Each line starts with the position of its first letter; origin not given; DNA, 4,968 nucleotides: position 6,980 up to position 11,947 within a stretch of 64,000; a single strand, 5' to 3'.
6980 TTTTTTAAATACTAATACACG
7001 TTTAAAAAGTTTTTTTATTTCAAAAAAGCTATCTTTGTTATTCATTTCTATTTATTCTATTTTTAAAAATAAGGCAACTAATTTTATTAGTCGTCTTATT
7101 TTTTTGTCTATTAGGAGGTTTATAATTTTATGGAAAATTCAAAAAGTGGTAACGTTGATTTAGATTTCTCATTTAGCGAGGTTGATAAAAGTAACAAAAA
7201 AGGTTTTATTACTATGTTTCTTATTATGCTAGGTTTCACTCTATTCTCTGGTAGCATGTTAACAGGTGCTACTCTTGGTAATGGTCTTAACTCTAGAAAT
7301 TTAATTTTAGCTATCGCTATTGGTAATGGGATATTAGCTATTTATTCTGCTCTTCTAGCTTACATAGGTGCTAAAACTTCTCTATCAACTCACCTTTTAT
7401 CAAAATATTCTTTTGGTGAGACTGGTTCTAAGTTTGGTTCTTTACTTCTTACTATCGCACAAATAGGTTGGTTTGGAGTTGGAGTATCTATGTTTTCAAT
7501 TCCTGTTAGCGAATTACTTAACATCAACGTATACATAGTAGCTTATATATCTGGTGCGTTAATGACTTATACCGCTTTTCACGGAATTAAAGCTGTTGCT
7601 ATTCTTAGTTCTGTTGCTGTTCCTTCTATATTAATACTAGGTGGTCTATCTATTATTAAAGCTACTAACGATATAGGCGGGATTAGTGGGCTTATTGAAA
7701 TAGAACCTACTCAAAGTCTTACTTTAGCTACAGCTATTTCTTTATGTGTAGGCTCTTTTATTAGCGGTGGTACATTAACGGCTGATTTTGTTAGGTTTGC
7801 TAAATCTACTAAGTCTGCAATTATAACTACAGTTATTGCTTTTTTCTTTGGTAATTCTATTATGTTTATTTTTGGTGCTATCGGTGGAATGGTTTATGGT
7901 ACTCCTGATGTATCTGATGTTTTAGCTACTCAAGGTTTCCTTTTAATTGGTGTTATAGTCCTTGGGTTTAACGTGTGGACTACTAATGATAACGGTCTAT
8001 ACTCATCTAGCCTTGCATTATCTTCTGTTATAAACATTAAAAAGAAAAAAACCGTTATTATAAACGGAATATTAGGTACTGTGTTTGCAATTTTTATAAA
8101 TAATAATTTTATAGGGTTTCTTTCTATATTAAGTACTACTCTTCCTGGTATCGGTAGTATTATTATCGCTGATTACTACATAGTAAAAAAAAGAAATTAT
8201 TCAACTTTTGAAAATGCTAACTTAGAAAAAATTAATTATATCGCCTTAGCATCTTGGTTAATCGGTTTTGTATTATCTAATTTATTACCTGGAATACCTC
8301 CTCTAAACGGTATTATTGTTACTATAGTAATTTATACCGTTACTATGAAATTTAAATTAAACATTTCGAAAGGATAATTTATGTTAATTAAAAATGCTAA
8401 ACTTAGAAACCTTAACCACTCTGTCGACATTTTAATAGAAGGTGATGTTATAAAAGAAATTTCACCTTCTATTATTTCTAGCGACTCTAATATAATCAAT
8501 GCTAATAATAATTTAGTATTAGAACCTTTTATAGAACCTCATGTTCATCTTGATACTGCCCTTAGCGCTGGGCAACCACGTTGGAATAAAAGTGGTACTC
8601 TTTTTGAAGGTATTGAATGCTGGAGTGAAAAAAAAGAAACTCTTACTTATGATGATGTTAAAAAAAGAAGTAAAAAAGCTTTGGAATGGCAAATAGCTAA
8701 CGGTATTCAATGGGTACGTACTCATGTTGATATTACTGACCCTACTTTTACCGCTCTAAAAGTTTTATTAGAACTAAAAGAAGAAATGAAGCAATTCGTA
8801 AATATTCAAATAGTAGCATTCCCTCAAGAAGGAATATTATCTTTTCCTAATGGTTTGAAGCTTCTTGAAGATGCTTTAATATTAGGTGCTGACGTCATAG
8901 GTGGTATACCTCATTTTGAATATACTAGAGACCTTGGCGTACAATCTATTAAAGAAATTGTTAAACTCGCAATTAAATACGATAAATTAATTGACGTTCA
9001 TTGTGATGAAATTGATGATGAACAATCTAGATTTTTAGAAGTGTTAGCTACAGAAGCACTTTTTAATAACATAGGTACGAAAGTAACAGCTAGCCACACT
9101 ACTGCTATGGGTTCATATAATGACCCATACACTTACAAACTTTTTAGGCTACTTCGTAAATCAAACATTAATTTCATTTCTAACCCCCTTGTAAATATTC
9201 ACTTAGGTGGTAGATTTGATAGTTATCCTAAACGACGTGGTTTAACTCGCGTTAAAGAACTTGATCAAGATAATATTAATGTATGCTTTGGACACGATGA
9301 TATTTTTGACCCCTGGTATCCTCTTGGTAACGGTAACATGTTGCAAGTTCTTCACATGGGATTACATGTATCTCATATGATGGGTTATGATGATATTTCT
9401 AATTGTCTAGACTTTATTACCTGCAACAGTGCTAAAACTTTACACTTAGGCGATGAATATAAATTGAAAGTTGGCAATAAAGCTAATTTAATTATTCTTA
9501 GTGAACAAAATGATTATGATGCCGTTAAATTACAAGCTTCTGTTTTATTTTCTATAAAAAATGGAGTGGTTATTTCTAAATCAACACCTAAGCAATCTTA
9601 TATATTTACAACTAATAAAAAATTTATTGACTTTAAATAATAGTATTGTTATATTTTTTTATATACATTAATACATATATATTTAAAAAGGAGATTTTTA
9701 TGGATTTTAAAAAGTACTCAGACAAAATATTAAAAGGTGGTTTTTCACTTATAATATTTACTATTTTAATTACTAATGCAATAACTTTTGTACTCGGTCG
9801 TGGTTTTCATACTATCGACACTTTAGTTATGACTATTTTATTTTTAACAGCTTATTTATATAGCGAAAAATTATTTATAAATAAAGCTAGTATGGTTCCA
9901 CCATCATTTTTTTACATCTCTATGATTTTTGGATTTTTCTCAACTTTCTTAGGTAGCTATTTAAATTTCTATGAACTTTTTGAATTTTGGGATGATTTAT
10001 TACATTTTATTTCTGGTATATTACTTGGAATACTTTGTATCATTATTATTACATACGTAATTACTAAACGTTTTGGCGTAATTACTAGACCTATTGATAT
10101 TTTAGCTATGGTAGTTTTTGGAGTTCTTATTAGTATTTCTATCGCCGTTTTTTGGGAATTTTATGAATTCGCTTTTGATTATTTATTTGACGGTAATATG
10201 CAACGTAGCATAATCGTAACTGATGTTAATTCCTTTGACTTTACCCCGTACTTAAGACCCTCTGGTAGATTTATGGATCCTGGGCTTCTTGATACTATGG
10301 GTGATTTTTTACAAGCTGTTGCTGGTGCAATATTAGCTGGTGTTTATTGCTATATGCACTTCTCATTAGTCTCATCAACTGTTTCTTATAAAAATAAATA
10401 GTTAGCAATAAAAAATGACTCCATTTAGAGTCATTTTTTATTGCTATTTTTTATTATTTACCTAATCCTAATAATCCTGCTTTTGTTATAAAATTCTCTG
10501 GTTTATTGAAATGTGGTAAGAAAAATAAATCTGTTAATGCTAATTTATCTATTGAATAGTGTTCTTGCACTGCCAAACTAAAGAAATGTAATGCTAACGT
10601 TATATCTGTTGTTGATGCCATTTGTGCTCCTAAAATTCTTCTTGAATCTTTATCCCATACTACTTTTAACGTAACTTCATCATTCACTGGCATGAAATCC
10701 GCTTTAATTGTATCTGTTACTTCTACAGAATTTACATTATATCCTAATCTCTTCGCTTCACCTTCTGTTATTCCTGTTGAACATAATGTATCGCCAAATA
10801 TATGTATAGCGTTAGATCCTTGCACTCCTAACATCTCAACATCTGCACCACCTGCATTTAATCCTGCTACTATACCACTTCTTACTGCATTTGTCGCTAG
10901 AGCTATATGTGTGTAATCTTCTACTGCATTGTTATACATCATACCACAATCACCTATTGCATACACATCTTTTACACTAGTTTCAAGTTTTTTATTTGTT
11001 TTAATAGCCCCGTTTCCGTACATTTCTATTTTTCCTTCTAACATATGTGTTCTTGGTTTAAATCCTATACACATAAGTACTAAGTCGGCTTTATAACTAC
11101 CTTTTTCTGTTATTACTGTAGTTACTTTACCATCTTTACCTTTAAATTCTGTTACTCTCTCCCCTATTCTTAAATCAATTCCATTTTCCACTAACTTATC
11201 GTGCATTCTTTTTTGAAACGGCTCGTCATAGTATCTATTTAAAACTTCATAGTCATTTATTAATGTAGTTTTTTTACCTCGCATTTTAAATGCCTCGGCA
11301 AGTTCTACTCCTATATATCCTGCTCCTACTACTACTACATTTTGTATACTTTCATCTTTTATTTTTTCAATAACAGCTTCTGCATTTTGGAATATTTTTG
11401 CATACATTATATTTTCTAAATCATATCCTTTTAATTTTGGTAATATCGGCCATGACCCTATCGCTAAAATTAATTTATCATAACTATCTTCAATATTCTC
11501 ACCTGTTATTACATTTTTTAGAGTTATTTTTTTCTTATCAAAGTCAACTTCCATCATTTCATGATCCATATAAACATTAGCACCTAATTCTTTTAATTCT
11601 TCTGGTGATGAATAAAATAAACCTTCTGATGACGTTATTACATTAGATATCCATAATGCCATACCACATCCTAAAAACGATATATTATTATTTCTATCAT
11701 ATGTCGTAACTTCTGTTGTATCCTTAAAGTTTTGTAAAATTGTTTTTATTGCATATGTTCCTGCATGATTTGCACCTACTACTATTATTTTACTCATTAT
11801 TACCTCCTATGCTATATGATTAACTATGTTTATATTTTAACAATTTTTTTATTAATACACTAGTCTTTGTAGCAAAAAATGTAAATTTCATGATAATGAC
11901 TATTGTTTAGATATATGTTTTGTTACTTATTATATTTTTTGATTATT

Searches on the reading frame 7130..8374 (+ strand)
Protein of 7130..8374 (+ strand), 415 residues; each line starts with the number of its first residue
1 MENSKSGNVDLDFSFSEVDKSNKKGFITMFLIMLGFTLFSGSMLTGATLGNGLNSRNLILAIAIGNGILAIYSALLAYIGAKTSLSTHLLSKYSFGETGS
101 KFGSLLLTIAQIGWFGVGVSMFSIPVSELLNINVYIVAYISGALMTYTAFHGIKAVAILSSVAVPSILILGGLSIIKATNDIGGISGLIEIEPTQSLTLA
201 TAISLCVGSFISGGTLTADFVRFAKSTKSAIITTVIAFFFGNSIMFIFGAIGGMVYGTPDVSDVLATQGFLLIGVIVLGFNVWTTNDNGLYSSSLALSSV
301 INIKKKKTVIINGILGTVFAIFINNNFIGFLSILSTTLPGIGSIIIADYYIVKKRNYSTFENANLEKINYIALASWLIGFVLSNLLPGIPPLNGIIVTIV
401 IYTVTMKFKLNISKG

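Call 16: search_protein_families(library=ncbifam, proteins=[window:7130-8374:+], max_evalue=0.00001)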
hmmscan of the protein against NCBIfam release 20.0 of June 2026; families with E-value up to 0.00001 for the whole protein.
window:7130-8374:+ (415 aa): 3 families
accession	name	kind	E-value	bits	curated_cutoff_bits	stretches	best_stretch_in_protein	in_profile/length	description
NF008241.0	PRK11017.1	equivalog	1.5e-150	501.6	326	1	10-408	4-402/416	cytosine permease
TIGR00800.1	ncs1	subfamily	7.7e-51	173.2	353.1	1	20-373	9-409/447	NCS1 family nucleobase:cation symporter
TIGR02358.1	thia_cytX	hypoth_equivalog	2.1e-29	102.9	309.85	1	28-392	2-364/386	putative hydroxymethylpyrimidine transporter CytX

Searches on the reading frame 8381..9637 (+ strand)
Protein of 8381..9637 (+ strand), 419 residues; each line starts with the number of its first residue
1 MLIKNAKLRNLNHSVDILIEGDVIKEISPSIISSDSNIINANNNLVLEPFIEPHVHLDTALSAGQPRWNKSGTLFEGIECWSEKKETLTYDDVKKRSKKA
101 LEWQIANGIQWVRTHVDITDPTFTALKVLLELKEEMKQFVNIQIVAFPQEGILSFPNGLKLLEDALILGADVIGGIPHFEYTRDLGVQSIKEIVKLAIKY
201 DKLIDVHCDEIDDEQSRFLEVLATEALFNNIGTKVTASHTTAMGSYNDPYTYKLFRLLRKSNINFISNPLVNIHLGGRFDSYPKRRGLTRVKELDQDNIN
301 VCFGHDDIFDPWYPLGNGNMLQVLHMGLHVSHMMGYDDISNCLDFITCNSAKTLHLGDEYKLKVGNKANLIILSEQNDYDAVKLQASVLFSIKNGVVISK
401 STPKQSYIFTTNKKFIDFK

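Call 16: search_protein_families(library=ncbifam, proteins=[window:8381-9637:+], max_evalue=0.00001)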
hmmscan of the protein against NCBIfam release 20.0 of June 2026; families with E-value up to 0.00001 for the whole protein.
window:8381-9637:+ (419 aa): 16 families
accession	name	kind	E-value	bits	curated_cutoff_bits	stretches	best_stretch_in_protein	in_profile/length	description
NF006685.0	PRK09230.1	subfamily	1.7e-203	675.8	483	1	1-419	6-425/426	cytosine deaminase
NF005748.0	PRK07572.1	subfamily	1.2e-140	469.4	438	1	1-411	4-413/426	cytosine deaminase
NF004636.0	PRK05985.1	subfamily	3.4e-55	187.5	408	1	2-400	6-390/398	amidohydrolase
NF005759.0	PRK07583.1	equivalog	7.6e-46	156.6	403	1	13-404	39-427/438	cytosine deaminase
NF005312.0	PRK06846.1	subfamily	9.2e-44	149.9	447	1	14-401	32-408/412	amidohydrolase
NF005365.0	PRK06886.1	equivalog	8e-33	113.9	340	1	53-357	26-325/327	hypothetical protein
NF006844.0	PRK09357.2-5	equivalog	2.3e-09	36.8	701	1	9-58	16-65/422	dihydroorotase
NF004995.0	PRK06380.1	subfamily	4e-09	35.9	567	0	191-377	189-364/418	metal-dependent hydrolase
NF006056.0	PRK08204.1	subfamily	2.2e-08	33.3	391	0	14-60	24-71/449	hypothetical protein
NF006252.0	PRK08393.1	equivalog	8e-07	28.4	617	0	15-62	21-68/424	N-ethylammeline chlorohydrolase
NF006689.0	PRK09237.1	equivalog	8.2e-07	27.9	371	0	2-57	6-66/383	amidohydrolase/deacetylase family metallohydrolase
TIGR00857.1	pyrC_multi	subfamily_domain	9.2e-07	28.2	279.05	0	13-57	4-48/412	dihydroorotase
NF004839.0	PRK06189.1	equivalog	3.7e-06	25.8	631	0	3-59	7-65/451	allantoinase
NF005552.0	PRK07213.1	equivalog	4.6e-06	25.7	294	0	188-400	186-375/382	chlorohydrolase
NF006843.0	PRK09357.2-4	equivalog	6.4e-06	25.3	786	0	12-58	17-63/431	dihydroorotase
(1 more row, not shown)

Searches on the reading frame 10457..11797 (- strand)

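Call 16: search_protein_families(library=ncbifam, proteins=[window:10457-11797:-], max_evalue=0.00001)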
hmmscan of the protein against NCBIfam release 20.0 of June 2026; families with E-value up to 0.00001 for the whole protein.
window:10457-11797:- (447 aa): 48 families (the best 25 are shown)
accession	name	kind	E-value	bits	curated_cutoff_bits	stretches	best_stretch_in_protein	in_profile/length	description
NF046103.1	NOXase_Strep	equivalog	4.1e-181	602.8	600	1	3-442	1-439/442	H2O-forming NADH oxidase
NF007123.0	PRK09564.1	equivalog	1.1e-103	347.3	458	1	3-433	2-432/444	CoA-disulfide reductase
TIGR03385.1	CoA_CoA_reduc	equivalog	2.9e-96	322.9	578.8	1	3-438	1-436/439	CoA-disulfide reductase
NF010037.0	PRK13512.1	equivalog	3.2e-67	227.3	394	1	1-440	1-433/438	CoA-disulfide reductase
TIGR01350.1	lipoamide_DH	equivalog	4.7e-35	121.2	408.8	1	88-419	116-433/461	dihydrolipoyl dehydrogenase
NF045765.1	PhenlGlyoxDHPadH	equivalog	3.4e-33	115.1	475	1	3-348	4-342/416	NADH-dependent phenylglyoxylate dehydrogenase subunit epsilon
TIGR02053.1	MerA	equivalog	1.1e-32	113.6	454.45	1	95-426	123-439/465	mercury(II) reductase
NF041853.1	hythiocyan_redase_MerA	equivalog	1.1e-29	103.6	650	1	105-419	121-420/440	hypothiocyanous acid reductase MerA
NF004943.0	PRK06292.2-1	equivalog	2e-29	102.7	432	1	87-421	114-436/456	dihydrolipoyl dehydrogenase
NF003437.0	PRK04965.1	equivalog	2.1e-29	102.7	392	1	2-303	3-293/378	NADH:flavorubredoxin reductase NorW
TIGR02374.1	nitri_red_nirB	equivalog_domain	8e-27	94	578.35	1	4-383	1-372/794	nitrite reductase large subunit NirB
NF004776.0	PRK06116.1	equivalog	3.9e-26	92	480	1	100-394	126-408/450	glutathione-disulfide reductase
NF003585.0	PRK05249.1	equivalog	1.2e-25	90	465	1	87-395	121-413/464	Si-specific NAD(P)(+) transhydrogenase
NF005884.0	PRK07846.1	equivalog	6e-24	84.5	501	1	96-401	121-412/454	mycothione reductase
NF010311.1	PRK13748.1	subfamily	4.9e-23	81.8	600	1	96-420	222-528/560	mercury(II) reductase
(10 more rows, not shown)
